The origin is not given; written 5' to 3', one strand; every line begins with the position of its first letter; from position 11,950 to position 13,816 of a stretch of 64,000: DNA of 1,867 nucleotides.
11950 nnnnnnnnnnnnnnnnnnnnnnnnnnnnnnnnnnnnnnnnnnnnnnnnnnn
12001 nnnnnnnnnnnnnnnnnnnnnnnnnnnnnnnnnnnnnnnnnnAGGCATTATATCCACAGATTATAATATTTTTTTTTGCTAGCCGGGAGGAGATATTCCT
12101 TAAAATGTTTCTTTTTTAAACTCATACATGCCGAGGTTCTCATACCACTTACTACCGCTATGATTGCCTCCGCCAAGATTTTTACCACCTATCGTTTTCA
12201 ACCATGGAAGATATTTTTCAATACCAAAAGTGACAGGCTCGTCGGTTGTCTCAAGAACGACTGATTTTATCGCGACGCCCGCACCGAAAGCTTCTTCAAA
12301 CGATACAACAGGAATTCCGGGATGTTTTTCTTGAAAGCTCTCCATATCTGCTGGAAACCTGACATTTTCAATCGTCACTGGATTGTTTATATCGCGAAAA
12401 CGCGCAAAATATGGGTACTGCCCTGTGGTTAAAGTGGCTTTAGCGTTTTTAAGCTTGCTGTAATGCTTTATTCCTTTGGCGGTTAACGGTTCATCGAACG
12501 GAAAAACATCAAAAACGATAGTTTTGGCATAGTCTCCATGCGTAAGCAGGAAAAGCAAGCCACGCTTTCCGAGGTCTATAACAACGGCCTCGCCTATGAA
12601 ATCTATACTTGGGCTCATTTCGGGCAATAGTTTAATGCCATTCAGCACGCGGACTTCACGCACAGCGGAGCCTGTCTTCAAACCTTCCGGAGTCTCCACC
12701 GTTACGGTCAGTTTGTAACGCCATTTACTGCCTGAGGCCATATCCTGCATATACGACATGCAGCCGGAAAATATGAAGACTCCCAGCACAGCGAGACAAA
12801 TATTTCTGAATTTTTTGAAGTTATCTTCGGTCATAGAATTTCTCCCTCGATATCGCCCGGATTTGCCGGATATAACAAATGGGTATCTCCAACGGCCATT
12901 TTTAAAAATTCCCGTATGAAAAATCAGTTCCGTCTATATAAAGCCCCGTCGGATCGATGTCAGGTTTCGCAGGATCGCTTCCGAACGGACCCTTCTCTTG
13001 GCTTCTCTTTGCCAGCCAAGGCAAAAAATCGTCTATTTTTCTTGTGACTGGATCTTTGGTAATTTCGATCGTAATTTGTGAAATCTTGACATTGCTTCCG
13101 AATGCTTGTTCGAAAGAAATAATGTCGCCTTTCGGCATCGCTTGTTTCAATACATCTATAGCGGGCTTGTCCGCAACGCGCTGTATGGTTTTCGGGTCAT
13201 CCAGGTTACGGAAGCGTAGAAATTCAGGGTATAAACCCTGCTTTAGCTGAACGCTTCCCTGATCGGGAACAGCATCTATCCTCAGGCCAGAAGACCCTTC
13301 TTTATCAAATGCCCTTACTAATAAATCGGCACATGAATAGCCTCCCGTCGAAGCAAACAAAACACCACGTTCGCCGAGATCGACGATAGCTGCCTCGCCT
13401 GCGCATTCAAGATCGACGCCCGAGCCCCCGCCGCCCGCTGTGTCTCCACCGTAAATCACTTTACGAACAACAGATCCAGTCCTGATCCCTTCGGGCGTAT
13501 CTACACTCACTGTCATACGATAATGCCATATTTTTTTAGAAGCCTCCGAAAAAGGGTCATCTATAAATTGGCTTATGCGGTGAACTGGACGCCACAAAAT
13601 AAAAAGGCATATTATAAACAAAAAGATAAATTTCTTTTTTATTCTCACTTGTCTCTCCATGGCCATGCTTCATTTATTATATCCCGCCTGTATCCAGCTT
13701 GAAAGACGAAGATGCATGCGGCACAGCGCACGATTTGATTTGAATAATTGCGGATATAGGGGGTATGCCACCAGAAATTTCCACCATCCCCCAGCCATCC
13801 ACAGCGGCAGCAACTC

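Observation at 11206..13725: AT-rich island of about 2.5 kb, bracketed by short direct repeats, encoding two tandem paralogous envelope proteins and no mobility gene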

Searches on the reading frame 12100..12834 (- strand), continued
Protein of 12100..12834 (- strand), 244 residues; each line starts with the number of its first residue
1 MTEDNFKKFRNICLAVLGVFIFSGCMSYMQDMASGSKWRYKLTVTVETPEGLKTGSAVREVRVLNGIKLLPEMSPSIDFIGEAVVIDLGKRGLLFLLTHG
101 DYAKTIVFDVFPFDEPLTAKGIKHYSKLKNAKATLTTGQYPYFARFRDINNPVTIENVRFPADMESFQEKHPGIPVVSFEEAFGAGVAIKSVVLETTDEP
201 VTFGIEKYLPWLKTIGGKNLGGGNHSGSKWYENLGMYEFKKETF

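Call 104: search_solved_structures(query=A5, max_evalue=0.1, show_alignments=1)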
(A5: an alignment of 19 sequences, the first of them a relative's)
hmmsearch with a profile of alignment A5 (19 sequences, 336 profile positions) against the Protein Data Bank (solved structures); distinct sequences matched with E-value up to 0.1: 7.
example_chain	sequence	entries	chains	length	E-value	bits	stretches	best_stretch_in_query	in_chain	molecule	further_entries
7ubz_B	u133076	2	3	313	0.00019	24.5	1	53-159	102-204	T6SS lipase effector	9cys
6unv_A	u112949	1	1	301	0.00067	22.7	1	49-149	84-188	Lipase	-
6a0w_A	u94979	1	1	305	0.029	17.3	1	69-147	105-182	Lipase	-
1dt3_A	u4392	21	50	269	0.068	16.1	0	65-148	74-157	LIPASE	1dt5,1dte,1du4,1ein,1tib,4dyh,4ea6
5ap9_A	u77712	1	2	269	0.077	16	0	66-148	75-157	LIPASE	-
37bv_A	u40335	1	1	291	0.081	15.9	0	65-148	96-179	Lipase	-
37cb_A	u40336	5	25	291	0.082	15.9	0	65-148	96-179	Lipase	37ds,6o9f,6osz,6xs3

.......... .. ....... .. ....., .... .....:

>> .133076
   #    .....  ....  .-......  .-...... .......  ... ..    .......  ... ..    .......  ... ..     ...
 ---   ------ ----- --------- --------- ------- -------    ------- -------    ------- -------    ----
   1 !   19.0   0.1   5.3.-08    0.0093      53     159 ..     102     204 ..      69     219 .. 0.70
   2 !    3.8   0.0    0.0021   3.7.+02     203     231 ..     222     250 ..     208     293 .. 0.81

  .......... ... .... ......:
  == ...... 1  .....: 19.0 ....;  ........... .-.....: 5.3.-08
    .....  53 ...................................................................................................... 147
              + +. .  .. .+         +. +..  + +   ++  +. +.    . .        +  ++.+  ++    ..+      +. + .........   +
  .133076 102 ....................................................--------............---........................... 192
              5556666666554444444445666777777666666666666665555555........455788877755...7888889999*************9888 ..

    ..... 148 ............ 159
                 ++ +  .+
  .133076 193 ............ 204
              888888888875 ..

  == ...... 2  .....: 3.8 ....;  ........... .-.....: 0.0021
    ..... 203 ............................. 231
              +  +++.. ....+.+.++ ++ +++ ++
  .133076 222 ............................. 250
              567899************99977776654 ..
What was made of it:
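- Closest known: Tle-Tli lipase effector / immunity pairs of type VI secretion. Same: Its best solved relative is this Tle (call 104).
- The best solved relative of the head profile is the E. cloacae T6SS lipase effector, 7UBZ_B, E=1.9e-4 (call 104).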

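Call 113: search_protein_families(library=pfam, proteins=[L036:4600-5988:+, L036:6019-8148:+, L036:8150-9709:+, L048:14622-16463:+, L048:16579-17742:+, L048:17764-19410:+, L066:245-2656:+, L066:2625-4853:+, L059:7395-9719:-, L052:7956-9446:+], max_evalue=0.00001)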
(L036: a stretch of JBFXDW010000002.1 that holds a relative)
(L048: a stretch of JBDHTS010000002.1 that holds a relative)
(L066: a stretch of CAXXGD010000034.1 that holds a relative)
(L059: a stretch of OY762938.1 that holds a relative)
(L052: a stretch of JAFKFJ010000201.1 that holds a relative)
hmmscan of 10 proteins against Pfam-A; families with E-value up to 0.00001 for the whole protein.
L036:4600-5988:+ (462 aa): 1 family
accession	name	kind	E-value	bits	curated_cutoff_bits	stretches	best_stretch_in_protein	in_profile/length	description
PF02321.23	OEP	-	6.7e-60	202.5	22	2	244-427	3-187/187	Outer membrane efflux protein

L036:6019-8148:+ (709 aa): 4 families
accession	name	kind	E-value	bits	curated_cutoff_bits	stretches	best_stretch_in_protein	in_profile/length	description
PF00664.28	ABC_membrane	-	3e-56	191.5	28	1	158-425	4-274/274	ABC transporter transmembrane region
PF00005.33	ABC_tran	-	8.3e-36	124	25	1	488-637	1-137/137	ABC transporter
PF03412.21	Peptidase_C39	-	1e-13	51.7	22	1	11-129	10-131/133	Peptidase C39 family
PF02463.25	SMC_N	-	7e-06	26.1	40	0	608-681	136-213/220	RecF/RecN/SMC N terminal domain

L036:8150-9709:+ (519 aa): 4 families
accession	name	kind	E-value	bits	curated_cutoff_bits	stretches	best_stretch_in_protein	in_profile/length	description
PF13437.12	HlyD_3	-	2e-19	70.7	22.2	1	348-436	1-85/106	HlyD family secretion protein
PF16576.10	HlyD_D23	-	1.4e-11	44.5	30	1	277-428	38-185/214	Barrel-sandwich domain of CusB or HlyD membrane-fusion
PF13533.13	Biotin_lipoyl_2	-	6.9e-08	32.6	29.8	1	130-153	9-32/32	Biotin-lipoyl like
PF00364.28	Biotin_lipoyl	-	8e-06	26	22.1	0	123-152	44-73/73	Biotin-requiring enzyme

L048:14622-16463:+ (613 aa): 2 families
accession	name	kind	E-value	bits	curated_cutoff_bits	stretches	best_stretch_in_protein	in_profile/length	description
PF00437.27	T2SSE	-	9.3e-118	393.5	24.9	1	227-605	5-368/370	Type II/IV secretion system protein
PF05157.20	MshEN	-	1.6e-14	54.1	23.1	1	123-198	14-88/90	MshEN domain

L048:16579-17742:+ (387 aa): 1 family
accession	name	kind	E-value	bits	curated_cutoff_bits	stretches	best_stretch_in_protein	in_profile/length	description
PF00482.28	T2SSF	-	2.2e-52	176.7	25.2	2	58-174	8-125/125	Type II secretion system (T2SS), protein F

L048:17764-19410:+ (548 aa): 0 families

L066:245-2656:+ (803 aa): 2 families
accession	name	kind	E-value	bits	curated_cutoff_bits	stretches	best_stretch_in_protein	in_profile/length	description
PF00501.34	AMP-binding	-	8.1e-80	268.9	29.9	1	295-652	4-384/384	AMP-binding enzyme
PF13193.12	AMP-binding_C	-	2.1e-17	64.3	24.5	1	702-777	1-76/76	AMP-binding enzyme C-terminal domain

L066:2625-4853:+ (742 aa): 0 families

L059:7395-9719:- (774 aa): 2 families
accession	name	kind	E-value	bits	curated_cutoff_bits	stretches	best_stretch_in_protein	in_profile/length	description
PF02901.20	PFL-like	-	3.3e-218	726.9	24.3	1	43-628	4-647/647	Pyruvate formate lyase-like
PF01228.26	Gly_radical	-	1.3e-38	132.2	22.2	1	644-755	1-106/106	Glycine radical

L052:7956-9446:+ (496 aa): 1 family
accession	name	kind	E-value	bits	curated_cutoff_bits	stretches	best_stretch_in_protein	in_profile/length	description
PF00589.27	Phage_integrase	-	2.5e-10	40.8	27.1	1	288-442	23-169/172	Phage integrase family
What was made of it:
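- A T1SS operon (TolC-like, HlyB with C39, HlyD) lies directly upstream of the array in L036 (call 113).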

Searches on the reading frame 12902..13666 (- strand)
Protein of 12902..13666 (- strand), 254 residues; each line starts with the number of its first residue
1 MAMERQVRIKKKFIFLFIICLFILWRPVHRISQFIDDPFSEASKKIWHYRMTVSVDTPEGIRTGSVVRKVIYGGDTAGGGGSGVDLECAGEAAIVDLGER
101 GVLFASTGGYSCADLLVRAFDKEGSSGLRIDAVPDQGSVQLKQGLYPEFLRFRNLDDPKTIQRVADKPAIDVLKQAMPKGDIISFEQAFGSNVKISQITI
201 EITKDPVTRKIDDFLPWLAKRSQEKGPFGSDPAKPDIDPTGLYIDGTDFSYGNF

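Call 5: search_protein_families(library=pfam, proteins=[window:12902-13666:-], max_evalue=1)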
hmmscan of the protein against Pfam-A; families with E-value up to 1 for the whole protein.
window:12902-13666:- (254 aa): 0 families

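Call 6: search_protein_families(library=padloc, proteins=[window:12902-13666:-], max_evalue=1)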
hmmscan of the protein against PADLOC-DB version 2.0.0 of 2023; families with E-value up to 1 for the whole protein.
window:12902-13666:- (254 aa): 0 families

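Call 11: search_protein_families(library=ncbifam, proteins=[window:12902-13666:-], max_evalue=0.01)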
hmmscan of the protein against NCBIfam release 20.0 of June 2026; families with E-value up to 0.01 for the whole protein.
window:12902-13666:- (254 aa): 0 families

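Call 20: list_cluster_members(proteins=[P0001, window:12902-13666:-, window:11347-12042:+, window:9001-9894:-, window:13946-14719:+])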
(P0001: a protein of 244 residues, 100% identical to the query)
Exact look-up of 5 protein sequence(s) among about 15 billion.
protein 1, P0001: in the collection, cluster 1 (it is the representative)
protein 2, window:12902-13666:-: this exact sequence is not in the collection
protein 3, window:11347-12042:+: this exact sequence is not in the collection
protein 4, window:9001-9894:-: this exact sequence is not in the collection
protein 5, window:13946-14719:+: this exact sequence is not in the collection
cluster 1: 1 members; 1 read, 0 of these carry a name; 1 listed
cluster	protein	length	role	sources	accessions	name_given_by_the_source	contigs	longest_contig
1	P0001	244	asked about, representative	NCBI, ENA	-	-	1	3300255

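Call 101: search_protein_families(library=phrogs, proteins=[window:12902-13666:-], max_evalue=0.01)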
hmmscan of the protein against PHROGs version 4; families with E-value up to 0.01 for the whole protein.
window:12902-13666:- (254 aa): 0 families
